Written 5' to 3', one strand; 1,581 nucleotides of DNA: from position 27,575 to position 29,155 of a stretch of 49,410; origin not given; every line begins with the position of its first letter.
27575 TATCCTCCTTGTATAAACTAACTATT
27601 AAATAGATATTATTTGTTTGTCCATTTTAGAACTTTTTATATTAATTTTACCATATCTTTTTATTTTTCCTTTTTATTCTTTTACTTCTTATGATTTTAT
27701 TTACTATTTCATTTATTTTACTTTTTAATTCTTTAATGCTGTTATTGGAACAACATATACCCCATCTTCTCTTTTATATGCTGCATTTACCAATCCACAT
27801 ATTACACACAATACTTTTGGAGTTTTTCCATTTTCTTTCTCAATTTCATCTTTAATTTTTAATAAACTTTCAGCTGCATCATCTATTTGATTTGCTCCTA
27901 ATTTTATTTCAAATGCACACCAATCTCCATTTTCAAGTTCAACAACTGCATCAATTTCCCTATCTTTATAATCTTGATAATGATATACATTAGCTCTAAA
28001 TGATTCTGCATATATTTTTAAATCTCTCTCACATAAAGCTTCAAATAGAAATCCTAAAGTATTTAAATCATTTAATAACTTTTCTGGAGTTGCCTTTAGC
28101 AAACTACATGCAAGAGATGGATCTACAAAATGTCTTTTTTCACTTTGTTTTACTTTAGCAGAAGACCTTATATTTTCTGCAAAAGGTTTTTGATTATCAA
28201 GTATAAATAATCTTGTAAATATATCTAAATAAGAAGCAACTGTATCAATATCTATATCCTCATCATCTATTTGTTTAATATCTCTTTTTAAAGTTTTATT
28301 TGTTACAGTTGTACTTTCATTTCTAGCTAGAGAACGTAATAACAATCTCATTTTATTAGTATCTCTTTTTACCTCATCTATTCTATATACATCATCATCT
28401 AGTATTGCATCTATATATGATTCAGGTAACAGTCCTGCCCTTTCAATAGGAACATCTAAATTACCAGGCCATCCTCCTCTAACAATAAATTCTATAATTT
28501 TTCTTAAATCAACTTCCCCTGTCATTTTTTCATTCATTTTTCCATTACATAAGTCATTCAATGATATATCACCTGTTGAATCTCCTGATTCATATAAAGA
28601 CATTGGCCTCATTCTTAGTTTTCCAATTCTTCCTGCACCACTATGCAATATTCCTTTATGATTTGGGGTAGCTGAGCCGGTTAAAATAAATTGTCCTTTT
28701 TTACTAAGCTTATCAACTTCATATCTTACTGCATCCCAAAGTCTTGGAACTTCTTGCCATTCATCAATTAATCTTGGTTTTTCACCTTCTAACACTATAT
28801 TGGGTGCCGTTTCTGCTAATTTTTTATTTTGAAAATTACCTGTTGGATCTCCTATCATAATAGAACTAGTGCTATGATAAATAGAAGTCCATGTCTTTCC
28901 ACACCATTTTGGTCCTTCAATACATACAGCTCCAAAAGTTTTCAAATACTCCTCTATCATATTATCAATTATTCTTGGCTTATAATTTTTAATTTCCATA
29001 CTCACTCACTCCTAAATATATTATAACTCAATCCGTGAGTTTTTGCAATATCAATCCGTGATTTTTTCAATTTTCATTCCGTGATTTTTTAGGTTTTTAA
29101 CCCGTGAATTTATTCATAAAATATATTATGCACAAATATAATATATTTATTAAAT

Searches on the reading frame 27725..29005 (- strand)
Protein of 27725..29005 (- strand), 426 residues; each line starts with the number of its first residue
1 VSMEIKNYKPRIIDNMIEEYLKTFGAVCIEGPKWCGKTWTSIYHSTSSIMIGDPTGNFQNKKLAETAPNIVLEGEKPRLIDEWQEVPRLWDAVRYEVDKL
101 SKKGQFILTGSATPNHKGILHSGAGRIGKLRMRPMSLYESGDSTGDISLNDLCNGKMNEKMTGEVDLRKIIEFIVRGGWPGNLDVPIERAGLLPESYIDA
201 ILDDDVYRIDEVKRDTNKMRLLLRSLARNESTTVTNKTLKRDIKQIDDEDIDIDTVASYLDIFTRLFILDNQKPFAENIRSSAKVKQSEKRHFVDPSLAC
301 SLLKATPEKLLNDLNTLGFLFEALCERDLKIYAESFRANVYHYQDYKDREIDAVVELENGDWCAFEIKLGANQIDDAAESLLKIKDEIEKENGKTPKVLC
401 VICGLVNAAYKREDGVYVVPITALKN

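Call 52: search_protein_families(library=pfam, max_evalue=0.0001, proteins=[window:27725-29005:-])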
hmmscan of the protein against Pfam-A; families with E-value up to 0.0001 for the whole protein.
window:27725-29005:- (426 aa): 2 families
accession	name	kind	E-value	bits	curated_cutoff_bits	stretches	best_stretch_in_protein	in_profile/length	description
PF13635.12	DUF4143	-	1.9e-32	112.7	28.1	1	204-369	2-159/160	Domain of unknown function (DUF4143)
PF13173.12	AAA_14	-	1.2e-13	51.6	27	1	26-139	4-127/129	AAA domain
